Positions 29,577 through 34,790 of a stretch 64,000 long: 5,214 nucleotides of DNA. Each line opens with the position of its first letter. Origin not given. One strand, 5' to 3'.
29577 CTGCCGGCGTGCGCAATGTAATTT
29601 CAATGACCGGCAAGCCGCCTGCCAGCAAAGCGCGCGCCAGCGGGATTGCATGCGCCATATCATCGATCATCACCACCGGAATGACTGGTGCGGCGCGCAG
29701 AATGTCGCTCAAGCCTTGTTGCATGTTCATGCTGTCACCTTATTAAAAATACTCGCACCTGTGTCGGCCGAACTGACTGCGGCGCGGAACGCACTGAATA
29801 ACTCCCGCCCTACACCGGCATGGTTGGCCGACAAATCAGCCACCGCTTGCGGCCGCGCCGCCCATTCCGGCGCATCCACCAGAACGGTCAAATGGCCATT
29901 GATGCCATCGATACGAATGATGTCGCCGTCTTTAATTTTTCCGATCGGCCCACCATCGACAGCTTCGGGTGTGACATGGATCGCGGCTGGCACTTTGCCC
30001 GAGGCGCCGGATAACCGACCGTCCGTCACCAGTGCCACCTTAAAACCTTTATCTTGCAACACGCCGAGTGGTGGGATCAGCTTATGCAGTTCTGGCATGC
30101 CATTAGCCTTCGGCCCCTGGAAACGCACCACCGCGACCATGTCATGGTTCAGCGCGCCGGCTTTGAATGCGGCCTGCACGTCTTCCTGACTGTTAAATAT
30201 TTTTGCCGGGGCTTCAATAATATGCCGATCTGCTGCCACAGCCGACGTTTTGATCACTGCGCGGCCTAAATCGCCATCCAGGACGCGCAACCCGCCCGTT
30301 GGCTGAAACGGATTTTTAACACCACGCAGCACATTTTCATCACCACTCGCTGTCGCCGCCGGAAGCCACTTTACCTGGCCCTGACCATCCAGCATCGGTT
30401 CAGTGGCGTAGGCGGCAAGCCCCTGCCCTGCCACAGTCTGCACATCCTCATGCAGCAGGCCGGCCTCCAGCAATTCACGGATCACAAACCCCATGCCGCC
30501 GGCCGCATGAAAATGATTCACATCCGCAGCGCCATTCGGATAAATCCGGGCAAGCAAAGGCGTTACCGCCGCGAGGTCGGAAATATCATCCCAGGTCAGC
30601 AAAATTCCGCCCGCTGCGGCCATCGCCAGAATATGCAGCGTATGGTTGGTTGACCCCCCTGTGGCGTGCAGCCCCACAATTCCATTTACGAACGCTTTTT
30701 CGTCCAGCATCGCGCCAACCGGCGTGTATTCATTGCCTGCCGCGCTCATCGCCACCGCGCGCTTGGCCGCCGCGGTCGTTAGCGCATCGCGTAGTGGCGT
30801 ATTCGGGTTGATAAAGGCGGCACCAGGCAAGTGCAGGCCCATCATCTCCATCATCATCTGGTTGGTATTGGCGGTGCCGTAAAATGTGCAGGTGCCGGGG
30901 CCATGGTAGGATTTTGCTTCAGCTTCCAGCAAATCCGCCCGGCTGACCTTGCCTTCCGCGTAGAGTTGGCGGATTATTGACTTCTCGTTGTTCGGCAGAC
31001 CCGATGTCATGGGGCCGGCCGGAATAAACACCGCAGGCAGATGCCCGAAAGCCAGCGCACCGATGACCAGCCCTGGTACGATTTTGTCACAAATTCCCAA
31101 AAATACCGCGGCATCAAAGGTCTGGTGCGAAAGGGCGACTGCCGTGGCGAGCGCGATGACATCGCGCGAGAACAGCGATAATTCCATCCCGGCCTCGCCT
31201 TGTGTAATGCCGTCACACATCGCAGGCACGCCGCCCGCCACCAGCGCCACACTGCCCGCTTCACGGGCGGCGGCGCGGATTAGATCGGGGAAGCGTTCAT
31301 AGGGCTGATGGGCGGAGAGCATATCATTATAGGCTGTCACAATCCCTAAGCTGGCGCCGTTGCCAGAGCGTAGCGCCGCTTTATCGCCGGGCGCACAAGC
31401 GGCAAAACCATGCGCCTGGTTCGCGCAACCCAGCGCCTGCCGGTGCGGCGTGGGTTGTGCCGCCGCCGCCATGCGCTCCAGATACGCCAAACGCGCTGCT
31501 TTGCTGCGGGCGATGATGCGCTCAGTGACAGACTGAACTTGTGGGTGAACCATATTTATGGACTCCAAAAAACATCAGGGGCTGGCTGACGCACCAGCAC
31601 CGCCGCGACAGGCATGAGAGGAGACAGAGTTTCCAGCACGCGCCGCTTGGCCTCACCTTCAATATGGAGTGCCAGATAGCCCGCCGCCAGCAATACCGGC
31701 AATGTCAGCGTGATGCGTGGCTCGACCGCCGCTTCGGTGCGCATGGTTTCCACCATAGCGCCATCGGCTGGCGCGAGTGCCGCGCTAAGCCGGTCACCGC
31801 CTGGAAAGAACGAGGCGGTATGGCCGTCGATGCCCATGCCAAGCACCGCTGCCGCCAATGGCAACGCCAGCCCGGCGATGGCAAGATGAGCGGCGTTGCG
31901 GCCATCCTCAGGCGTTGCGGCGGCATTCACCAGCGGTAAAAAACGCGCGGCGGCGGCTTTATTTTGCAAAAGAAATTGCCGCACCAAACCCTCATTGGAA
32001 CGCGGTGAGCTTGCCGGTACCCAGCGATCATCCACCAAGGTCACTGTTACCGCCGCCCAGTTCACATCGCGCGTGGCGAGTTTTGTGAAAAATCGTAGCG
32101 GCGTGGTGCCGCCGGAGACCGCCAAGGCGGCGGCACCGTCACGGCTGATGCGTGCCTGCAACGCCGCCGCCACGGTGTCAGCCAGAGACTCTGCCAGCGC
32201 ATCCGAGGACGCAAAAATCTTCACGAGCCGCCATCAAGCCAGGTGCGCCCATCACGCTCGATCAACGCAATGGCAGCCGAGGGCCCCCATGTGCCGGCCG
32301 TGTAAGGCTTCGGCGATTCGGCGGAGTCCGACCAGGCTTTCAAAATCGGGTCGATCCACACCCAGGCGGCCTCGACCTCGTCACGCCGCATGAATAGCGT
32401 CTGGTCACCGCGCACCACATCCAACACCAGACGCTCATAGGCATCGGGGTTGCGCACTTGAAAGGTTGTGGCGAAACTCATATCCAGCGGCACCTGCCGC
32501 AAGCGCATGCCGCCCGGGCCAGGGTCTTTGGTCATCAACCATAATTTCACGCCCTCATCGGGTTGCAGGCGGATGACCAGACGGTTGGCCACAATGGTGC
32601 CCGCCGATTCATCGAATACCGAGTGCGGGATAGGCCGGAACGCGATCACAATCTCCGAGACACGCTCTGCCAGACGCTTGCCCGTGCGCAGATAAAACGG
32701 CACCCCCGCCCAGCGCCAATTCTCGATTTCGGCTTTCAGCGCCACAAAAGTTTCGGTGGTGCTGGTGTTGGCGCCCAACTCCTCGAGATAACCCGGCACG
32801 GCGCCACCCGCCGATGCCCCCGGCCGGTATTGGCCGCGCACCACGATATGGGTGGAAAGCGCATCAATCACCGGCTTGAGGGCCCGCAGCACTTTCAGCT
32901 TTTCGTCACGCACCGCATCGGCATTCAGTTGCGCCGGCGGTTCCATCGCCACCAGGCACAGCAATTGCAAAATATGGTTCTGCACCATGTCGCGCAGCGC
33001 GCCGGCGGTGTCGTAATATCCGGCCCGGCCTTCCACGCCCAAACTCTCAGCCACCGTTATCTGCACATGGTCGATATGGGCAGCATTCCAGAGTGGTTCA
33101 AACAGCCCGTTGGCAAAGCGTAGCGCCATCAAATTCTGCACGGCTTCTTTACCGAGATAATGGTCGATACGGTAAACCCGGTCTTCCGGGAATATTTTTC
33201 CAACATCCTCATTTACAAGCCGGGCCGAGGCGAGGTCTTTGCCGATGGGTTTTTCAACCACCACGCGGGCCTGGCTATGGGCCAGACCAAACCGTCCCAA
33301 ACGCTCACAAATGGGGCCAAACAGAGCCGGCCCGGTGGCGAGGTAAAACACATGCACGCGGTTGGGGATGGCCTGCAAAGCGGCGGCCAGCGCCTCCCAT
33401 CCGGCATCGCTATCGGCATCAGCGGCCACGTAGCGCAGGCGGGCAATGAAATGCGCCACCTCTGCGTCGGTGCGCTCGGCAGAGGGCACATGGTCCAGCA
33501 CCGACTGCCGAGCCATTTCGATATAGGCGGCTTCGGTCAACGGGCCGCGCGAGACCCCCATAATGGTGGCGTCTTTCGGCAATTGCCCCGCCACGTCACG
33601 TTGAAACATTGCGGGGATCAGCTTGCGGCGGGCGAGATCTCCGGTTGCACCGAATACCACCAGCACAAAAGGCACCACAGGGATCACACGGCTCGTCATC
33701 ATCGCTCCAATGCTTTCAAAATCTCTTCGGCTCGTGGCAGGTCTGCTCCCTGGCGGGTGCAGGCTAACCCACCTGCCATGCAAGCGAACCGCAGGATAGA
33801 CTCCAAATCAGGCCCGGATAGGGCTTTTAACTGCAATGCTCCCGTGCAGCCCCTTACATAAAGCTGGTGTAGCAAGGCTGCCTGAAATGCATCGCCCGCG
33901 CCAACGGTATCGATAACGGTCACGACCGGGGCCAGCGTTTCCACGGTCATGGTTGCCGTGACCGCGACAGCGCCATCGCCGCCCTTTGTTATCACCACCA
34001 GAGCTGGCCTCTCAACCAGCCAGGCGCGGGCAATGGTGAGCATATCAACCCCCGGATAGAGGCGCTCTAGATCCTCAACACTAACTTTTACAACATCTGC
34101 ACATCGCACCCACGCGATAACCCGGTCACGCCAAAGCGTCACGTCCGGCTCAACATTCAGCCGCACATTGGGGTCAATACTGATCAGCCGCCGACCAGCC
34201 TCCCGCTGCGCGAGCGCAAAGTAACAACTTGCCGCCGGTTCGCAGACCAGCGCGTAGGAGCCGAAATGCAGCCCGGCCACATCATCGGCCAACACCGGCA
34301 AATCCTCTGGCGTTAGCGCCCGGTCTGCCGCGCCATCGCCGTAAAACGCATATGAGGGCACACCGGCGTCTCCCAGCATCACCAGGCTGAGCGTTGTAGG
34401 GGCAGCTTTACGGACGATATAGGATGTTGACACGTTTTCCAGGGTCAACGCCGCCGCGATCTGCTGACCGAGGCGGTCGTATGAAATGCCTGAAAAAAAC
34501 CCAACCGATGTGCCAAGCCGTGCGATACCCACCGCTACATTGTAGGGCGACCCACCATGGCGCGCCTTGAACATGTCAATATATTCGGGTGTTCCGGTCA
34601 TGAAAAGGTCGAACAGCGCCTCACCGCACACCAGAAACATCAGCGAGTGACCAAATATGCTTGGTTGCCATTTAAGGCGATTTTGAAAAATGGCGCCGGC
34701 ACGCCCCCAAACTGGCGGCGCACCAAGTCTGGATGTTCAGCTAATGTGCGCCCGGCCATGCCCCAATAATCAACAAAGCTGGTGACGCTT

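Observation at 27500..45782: Complete outer-membrane-to-pyruvate sucrose/fructoside utilisation system under one LacI regulon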

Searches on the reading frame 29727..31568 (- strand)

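Call 3: search_protein_families(library=pfam, proteins=[window:29727-31568:-])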
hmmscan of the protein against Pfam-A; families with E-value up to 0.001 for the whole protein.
window:29727-31568:- (613 aa): 2 families
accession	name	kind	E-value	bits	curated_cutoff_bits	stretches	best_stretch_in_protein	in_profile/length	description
PF00920.27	ILVD_EDD_N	-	3.6e-100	335.6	27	1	74-385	4-314/316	Dihydroxy-acid/6-phosphogluconate dehydratase N-terminal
PF24877.1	ILV_EDD_C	-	4.5e-56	189.7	27.7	1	412-605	1-191/191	Dihydroxy-acid/6-phosphogluconate dehydratase C-terminal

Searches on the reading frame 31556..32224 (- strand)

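Call 3: search_protein_families(library=pfam, proteins=[window:31556-32224:-])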
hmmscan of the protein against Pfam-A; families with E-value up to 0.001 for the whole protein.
window:31556-32224:- (222 aa): 1 family
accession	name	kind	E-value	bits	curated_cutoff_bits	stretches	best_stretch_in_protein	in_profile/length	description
PF01182.26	Glucosamine_iso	-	9.5e-45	153.6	27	1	6-209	2-216/225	Glucosamine-6-phosphate isomerases/6-phosphogluconolactonase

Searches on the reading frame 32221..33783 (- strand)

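Call 3: search_protein_families(library=pfam, proteins=[window:32221-33783:-])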
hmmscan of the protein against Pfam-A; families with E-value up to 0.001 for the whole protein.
window:32221-33783:- (520 aa): 2 families
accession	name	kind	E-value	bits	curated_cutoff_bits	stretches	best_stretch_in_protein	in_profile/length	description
PF02781.21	G6PD_C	-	5.6e-125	416.7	27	1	219-515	1-295/296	Glucose-6-phosphate dehydrogenase, C-terminal domain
PF00479.28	G6PD_N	-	1.2e-54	186.2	22.1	1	42-217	1-183/183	Glucose-6-phosphate dehydrogenase, NAD binding domain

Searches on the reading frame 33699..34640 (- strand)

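Call 3: search_protein_families(library=pfam, proteins=[window:33699-34640:-])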
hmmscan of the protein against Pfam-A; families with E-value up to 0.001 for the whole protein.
window:33699-34640:- (313 aa): 1 family
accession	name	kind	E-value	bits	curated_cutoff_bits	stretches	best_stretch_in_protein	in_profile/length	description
PF00294.29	PfkB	-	3.4e-36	125.5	25.8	1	18-302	25-298/302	pfkB family carbohydrate kinase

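Call 29: search_protein_families(library=ncbifam, proteins=[window:33699-34640:-], max_evalue=0.01)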
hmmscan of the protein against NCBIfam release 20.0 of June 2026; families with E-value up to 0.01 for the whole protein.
window:33699-34640:- (313 aa): 21 families
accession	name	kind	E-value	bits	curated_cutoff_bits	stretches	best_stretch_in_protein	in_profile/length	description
NF006957.1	PRK09434.1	equivalog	3.8e-45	154.7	450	1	4-302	6-297/302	fructokinase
TIGR04382.1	myo_inos_iolC_N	equivalog_domain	4e-28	98.6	300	1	19-260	24-269/309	5-dehydro-2-deoxygluconokinase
TIGR02152.1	D_ribokin_bact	equivalog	3.4e-18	66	299.65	2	207-307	206-296/298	ribokinase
NF053626.1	RibKinHalex1628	equivalog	5.8e-18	65.4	330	1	26-304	35-283/293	ATP-dependent ribose-1-phosphate kinase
NF008353.0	PRK11142.1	equivalog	8.6e-15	55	341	2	24-113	34-122/307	ribokinase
TIGR03168.1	1-PFK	subfamily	2.4e-13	49.7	216.4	1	199-310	200-298/305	hexose kinase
TIGR03828.1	pfkB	equivalog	7.9e-12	44.8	292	1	199-310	200-298/305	1-phosphofructokinase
NF041332.1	KDG_KDGal_kin_Halo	equivalog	1.1e-11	44.8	440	1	21-259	25-270/320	bifunctional 2-dehydro-3-deoxygluconokinase/2-dehydro-3-deoxygalactonokinase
NF049991.1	TagKinase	equivalog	2.5e-11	42.9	420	1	31-258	43-273/321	tagatose kinase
NF007321.0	PRK09813.1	equivalog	3e-11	43.3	247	2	213-260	187-234/261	fructoselysine 6-kinase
NF052444.1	DhDoxglucKinKdgK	equivalog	1.8e-10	40.7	400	1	22-259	18-268/303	2-dehydro-3-deoxygluconokinase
NF040938.1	KDG_KDGal_kin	equivalog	4.4e-10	39.1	400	1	6-265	5-267/305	bifunctional 2-dehydro-3-deoxygluconokinase/2-dehydro-3-deoxygalactonokinase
NF047869.1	myo_kin_aldol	exception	5.2e-10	38.3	600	1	21-156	31-171/586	bifunctional 5-dehydro-2-deoxygluconokinase/5-dehydro-2-deoxyphosphogluconate aldolase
NF041633.1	trifunc_aldol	exception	1.3e-09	37.1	700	1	22-100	266-344/580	KHG/KDPG aldolase/sugar kinase fusion protein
NF041320.1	pfkB_Halo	equivalog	5e-08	32.7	400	1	215-260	211-256/302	1-phosphofructokinase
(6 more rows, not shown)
